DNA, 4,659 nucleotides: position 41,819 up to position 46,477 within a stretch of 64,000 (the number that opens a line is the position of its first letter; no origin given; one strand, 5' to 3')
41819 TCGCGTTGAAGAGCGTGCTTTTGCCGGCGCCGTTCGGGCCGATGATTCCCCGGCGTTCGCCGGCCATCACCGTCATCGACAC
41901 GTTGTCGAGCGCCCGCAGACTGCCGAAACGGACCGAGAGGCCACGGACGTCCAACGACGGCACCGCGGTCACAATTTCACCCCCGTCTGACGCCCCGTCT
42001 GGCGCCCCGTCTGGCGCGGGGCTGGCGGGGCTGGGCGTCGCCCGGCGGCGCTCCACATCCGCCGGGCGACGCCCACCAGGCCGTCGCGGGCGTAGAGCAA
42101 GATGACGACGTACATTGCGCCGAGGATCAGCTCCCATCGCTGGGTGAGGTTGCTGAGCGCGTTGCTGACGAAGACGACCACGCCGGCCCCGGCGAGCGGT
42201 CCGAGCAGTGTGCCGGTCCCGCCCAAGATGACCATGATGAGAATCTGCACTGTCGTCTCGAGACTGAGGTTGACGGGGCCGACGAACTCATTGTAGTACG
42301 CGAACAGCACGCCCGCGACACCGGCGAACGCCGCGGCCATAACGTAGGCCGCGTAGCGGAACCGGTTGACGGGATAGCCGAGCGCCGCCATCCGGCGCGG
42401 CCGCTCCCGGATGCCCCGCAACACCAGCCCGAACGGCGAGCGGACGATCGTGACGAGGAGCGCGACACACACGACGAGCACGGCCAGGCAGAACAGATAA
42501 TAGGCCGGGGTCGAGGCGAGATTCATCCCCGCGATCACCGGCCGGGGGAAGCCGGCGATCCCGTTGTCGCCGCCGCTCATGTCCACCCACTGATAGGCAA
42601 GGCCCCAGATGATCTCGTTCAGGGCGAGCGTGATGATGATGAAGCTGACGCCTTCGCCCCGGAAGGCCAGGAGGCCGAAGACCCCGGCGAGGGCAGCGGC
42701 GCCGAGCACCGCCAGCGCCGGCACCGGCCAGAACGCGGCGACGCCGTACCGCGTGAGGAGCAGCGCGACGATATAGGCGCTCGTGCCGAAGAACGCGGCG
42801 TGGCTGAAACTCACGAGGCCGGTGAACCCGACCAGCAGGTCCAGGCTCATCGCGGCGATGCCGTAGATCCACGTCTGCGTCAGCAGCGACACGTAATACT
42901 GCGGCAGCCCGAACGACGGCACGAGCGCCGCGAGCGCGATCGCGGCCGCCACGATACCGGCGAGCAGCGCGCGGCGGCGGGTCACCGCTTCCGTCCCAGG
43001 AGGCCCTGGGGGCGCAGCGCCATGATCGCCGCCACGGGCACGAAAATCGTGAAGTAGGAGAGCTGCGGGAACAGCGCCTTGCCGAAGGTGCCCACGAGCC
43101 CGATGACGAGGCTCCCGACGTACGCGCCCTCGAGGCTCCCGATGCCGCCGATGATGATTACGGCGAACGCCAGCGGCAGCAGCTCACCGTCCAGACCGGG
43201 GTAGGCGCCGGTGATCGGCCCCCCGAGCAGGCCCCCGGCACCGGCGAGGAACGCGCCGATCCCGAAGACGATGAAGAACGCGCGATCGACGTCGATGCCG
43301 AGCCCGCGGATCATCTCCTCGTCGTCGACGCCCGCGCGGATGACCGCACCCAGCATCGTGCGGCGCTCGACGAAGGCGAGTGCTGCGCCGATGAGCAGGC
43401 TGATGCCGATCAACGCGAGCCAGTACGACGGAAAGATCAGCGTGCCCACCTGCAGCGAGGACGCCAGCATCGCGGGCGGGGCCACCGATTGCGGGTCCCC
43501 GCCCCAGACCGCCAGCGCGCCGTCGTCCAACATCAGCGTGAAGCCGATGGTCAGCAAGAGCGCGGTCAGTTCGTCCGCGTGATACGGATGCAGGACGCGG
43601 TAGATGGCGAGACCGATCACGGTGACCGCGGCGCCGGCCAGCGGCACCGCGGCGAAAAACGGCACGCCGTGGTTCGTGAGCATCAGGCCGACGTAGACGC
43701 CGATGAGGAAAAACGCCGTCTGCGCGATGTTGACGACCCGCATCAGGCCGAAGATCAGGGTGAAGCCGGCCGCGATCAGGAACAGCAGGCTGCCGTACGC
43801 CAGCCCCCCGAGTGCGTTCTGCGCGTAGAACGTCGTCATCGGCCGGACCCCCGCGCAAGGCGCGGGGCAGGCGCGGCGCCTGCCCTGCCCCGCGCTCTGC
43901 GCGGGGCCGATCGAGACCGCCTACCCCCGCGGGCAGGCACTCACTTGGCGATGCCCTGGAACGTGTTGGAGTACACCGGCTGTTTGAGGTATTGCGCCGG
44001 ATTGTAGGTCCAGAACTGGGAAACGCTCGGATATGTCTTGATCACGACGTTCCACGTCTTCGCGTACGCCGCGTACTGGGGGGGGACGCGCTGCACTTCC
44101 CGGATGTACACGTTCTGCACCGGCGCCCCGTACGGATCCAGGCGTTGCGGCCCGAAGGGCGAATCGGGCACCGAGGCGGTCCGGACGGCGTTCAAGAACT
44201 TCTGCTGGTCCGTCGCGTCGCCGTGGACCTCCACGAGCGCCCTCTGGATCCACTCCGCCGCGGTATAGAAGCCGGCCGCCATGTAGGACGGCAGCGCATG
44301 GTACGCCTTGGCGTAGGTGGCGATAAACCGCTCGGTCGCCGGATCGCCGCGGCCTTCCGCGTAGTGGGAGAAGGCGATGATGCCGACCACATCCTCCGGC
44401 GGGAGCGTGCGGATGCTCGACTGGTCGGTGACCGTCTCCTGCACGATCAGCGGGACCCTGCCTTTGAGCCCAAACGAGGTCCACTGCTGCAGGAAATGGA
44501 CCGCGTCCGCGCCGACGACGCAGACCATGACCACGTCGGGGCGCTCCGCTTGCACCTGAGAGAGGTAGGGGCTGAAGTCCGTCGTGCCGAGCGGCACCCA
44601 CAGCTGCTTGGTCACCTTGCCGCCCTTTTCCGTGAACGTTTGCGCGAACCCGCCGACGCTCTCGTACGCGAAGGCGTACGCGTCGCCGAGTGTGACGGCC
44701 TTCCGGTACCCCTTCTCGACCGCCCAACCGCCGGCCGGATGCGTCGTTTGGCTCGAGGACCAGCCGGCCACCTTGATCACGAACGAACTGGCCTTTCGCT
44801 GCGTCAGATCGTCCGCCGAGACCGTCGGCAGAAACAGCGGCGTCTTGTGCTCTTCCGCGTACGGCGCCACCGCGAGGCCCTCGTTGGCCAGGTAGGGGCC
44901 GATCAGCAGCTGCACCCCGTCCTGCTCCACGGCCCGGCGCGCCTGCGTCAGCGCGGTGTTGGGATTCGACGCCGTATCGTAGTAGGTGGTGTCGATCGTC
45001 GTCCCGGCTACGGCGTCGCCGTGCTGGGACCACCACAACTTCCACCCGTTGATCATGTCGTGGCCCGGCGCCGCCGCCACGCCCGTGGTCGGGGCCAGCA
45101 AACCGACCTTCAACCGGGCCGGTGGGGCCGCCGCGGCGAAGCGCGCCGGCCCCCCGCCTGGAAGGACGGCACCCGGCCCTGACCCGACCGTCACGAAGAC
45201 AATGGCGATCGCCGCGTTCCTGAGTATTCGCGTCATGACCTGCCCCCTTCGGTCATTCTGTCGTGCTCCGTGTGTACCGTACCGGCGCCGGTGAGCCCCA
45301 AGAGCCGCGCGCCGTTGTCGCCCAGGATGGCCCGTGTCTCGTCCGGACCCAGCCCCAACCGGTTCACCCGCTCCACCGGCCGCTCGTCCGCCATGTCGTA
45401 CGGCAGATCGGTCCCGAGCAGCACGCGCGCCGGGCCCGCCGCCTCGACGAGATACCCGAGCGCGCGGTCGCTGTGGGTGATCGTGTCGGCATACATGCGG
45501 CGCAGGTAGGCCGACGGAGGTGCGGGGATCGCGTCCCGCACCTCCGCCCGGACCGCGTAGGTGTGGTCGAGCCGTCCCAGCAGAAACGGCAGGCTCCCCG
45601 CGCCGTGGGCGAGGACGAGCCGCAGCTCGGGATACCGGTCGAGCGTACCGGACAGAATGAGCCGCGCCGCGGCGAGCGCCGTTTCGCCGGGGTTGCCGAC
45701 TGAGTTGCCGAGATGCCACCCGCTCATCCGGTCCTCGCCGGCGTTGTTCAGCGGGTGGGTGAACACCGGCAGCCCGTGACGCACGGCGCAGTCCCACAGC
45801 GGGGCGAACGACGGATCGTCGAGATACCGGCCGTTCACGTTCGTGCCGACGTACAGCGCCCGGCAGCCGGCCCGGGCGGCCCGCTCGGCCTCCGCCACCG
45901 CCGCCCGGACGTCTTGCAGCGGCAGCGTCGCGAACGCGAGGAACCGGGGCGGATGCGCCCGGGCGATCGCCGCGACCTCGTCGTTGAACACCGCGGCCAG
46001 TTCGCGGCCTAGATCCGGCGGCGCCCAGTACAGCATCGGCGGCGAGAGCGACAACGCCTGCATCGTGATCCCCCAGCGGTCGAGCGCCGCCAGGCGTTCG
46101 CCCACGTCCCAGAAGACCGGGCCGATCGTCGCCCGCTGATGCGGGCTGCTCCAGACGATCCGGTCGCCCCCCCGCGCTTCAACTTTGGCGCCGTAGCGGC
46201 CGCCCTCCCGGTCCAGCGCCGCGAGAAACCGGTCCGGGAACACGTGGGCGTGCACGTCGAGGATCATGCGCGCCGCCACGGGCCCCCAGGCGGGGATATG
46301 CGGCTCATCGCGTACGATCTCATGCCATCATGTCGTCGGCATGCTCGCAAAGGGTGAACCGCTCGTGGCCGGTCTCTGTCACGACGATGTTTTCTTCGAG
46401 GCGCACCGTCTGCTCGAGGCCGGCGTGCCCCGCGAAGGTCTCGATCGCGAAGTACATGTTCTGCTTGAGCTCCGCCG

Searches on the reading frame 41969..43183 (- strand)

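Call 45: search_protein_families(library=pfam, proteins=[window:41969-43183:-], max_evalue=0.0001)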
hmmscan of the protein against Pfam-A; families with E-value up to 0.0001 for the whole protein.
window:41969-43183:- (404 aa): 1 family
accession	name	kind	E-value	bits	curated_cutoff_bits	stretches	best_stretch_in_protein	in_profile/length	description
PF02653.21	BPD_transp_2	-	1.5e-42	146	26.8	1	97-362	2-269/269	Branched-chain amino acid transport system / permease component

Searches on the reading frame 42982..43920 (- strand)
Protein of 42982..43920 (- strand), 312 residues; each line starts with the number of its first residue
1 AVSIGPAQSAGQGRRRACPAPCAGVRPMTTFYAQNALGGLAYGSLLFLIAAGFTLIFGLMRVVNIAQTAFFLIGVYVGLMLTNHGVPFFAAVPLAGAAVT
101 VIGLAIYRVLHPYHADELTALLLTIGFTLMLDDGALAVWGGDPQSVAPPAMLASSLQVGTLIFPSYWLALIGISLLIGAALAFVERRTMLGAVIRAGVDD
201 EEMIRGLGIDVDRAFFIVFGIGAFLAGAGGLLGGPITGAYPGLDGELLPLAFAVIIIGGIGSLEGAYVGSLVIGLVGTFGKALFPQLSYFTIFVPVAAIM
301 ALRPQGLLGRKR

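Call 45: search_protein_families(library=pfam, proteins=[window:42982-43920:-], max_evalue=0.0001)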
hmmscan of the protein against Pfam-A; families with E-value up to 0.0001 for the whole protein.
window:42982-43920:- (312 aa): 1 family
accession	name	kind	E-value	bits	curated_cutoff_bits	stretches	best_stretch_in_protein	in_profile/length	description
PF02653.21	BPD_transp_2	-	1.3e-30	106.9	26.8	1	36-293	2-260/269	Branched-chain amino acid transport system / permease component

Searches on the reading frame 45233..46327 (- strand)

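Call 45: search_protein_families(library=pfam, proteins=[window:45233-46327:-], max_evalue=0.0001)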
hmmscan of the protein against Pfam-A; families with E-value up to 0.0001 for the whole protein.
window:45233-46327:- (364 aa): 1 family
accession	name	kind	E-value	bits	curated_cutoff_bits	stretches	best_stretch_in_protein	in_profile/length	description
PF04909.20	Amidohydro_2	-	1.3e-33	117.5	26.4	1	24-345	2-289/289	Amidohydrolase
